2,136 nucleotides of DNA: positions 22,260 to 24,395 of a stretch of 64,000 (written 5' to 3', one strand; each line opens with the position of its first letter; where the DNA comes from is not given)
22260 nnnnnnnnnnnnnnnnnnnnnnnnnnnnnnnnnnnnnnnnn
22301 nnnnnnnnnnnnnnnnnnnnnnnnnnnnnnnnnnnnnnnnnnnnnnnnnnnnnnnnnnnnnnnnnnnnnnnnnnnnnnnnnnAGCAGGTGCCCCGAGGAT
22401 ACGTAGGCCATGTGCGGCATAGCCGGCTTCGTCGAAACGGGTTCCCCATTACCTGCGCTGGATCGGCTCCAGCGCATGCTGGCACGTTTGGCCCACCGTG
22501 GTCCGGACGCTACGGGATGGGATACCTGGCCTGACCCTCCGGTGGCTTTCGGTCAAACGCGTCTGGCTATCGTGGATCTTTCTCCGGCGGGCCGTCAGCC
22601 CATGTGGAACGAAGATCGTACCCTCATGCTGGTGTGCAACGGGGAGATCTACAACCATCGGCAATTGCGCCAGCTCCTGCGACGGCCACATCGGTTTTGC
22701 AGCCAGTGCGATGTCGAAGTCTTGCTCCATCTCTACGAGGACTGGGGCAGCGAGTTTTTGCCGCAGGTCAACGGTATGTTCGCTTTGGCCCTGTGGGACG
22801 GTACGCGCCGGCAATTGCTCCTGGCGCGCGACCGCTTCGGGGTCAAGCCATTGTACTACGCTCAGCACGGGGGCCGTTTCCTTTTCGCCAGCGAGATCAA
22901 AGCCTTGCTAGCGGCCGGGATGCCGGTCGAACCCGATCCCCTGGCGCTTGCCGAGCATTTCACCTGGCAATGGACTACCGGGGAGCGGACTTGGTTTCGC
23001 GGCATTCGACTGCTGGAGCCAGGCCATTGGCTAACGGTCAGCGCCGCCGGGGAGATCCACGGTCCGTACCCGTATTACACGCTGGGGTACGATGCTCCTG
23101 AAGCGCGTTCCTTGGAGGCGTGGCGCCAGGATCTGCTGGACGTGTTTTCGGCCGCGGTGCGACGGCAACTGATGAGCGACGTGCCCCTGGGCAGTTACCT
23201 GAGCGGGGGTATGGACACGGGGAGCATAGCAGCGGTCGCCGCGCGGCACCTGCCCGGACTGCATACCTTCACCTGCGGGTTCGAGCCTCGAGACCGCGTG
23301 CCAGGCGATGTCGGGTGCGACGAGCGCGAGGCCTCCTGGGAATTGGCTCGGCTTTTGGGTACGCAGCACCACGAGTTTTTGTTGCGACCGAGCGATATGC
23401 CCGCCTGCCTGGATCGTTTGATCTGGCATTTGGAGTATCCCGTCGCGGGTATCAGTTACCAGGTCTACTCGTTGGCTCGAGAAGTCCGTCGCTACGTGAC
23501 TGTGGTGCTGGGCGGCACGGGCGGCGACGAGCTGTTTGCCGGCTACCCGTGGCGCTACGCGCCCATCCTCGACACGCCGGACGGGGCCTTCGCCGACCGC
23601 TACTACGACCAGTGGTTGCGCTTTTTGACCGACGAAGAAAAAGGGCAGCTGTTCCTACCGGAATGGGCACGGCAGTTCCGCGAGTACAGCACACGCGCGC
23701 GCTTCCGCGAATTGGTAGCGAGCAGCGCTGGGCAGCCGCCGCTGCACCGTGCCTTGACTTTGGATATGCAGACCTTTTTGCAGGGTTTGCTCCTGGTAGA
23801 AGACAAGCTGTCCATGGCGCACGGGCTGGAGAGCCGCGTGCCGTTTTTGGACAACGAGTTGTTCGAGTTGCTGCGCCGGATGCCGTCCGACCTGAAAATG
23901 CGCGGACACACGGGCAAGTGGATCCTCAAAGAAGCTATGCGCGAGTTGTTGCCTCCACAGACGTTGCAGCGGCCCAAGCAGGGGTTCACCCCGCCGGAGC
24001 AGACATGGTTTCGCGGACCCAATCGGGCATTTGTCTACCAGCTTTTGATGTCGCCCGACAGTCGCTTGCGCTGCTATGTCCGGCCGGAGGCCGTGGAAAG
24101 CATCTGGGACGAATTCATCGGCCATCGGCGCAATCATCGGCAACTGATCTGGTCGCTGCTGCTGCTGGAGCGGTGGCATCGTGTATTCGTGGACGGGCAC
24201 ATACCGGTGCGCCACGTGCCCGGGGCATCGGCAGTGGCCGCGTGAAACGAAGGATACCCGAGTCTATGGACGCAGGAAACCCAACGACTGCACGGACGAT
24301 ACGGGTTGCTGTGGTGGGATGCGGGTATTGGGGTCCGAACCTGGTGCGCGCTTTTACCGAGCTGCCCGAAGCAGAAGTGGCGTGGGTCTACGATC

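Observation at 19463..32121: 12.7-kb nine-gene operon-like locus joins diamino-sugar tailoring enzymes to two GT-C membrane transferases, with no flippase, polymerase, exporter or soluble GT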

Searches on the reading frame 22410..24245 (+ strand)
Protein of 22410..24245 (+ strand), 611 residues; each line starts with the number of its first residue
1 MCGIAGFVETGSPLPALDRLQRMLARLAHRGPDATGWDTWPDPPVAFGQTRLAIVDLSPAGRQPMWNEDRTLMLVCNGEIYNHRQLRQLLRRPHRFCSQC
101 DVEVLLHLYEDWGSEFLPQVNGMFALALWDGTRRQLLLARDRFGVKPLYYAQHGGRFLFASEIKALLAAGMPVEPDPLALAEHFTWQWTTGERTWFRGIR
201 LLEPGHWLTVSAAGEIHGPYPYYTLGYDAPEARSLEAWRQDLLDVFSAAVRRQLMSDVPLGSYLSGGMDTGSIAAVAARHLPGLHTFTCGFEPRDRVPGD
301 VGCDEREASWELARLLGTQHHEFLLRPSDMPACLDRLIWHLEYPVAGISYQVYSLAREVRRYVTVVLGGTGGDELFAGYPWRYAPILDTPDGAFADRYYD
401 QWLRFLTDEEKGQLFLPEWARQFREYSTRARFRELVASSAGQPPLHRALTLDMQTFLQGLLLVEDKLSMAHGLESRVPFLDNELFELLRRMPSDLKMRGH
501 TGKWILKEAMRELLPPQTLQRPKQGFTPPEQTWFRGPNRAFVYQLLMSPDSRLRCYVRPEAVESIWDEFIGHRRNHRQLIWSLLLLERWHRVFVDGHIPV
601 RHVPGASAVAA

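Call 4: search_protein_families(library=pfam, proteins=[window:22410-24245:+], max_evalue=0.01)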
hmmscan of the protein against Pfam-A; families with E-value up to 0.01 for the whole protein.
window:22410-24245:+ (611 aa): 3 families
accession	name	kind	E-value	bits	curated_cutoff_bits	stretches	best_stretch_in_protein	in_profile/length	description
PF00733.27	Asn_synthase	-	8.1e-92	309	21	1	242-591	2-354/354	Asparagine synthase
PF13537.11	GATase_7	-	7.6e-45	152.3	25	1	50-168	2-123/123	Glutamine amidotransferase domain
PF13522.11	GATase_6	-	4.2e-39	134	27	1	33-162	2-130/130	Glutamine amidotransferase domain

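Call 6: search_protein_families(library=ncbifam, proteins=[window:22410-24245:+], max_evalue=0.001)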
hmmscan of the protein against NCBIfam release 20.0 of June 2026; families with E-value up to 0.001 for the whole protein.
window:22410-24245:+ (611 aa): 9 families
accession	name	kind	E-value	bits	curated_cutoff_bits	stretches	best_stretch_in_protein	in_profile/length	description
TIGR01536.1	asn_synth_AEB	equivalog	2.1e-132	442.8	267.1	1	2-526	1-517/517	asparagine synthase (glutamine-hydrolyzing)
TIGR03108.1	eps_aminotran_1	hypoth_equivalog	1e-123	414.3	816.9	2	1-380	1-375/628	XrtA/PEP-CTERM system amidotransferase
TIGR03104.1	trio_amidotrans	equivalog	1.8e-118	396.3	570.1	1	1-590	1-586/589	N-acetylglutaminylglutamine amidotransferase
NF006949.0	PRK09431.1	equivalog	7.2e-89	298.8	499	3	1-169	1-168/554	asparagine synthase B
NF033535.1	lass_lactam_cya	exception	1.8e-68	231.6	525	2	1-374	1-374/668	lasso peptide isopeptide bond-forming cyclase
NF033561.1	macrolact_Ik_Al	subfamily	1.9e-20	73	300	2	121-296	80-251/561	albusnodin/ikarugamycin family macrolactam cyclase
NF001484.0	PRK00331.1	subfamily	2.9e-09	35.9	381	1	64-168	87-200/601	isomerizing glutamine--fructose-6-phosphate transaminase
TIGR01134.1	purF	equivalog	4.2e-09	36.3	350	1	62-167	84-200/432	amidophosphoribosyltransferase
TIGR01135.1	glmS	equivalog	1.2e-07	30.6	418.05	1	64-169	86-200/607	glutamine--fructose-6-phosphate transaminase (isomerizing)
